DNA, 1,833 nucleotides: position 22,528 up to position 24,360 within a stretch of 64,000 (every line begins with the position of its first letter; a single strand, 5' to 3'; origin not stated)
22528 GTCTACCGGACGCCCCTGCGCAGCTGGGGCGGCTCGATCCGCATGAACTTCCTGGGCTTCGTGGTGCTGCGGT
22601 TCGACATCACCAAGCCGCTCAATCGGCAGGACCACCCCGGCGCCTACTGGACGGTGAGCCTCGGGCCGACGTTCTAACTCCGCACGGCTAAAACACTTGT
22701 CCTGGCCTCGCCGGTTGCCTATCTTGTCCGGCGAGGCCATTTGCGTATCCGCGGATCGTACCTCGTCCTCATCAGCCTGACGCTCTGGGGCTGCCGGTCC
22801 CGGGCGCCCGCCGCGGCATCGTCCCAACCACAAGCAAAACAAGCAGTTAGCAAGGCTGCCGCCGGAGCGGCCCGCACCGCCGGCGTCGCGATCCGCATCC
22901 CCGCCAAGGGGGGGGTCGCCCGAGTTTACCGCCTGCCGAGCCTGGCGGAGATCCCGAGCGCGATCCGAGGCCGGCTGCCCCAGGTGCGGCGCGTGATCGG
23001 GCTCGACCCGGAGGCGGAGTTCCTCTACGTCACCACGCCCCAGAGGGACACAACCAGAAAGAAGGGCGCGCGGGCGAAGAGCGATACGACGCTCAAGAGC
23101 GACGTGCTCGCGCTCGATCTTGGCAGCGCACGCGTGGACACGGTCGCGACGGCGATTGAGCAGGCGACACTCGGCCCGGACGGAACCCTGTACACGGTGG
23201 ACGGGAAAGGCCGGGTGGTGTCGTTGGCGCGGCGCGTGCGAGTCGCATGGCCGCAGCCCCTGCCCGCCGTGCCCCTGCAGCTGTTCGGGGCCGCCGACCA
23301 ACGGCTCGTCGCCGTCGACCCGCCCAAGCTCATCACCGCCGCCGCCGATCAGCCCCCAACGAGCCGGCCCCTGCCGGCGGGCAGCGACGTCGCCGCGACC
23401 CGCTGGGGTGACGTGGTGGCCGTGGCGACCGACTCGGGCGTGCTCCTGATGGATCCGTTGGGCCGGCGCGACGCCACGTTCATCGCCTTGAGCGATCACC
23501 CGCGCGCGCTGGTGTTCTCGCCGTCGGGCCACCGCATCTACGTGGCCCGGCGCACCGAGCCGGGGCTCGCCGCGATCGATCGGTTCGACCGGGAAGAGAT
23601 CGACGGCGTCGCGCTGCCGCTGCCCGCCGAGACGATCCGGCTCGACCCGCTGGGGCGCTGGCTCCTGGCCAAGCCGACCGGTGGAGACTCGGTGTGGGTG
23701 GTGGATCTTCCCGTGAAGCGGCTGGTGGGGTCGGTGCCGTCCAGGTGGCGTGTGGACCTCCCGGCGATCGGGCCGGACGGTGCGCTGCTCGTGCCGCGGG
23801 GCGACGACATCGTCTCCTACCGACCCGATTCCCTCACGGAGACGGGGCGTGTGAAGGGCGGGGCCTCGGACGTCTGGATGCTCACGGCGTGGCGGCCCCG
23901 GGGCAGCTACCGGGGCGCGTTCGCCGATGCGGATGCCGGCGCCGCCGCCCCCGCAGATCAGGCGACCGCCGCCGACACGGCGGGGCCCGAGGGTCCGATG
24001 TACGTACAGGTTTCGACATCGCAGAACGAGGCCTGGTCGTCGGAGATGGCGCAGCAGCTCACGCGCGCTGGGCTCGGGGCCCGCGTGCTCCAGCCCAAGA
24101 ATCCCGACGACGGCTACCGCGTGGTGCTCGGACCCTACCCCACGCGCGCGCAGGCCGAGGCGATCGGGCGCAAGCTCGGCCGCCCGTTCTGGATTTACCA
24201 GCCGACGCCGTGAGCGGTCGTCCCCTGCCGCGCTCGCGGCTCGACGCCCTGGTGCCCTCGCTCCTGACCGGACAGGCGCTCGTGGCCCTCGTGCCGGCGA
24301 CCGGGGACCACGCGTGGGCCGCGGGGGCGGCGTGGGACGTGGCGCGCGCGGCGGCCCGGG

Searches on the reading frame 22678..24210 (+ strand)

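Call 42: search_protein_families(library=pfam, max_evalue=0.0001, proteins=[window:22678-24210:+])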
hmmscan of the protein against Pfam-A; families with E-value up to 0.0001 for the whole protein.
window:22678-24210:+ (511 aa): 1 family
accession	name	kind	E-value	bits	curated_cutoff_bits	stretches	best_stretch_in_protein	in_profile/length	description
PF05036.18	SPOR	-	2.6e-08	34.5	21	1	438-500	2-64/76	SPOR domain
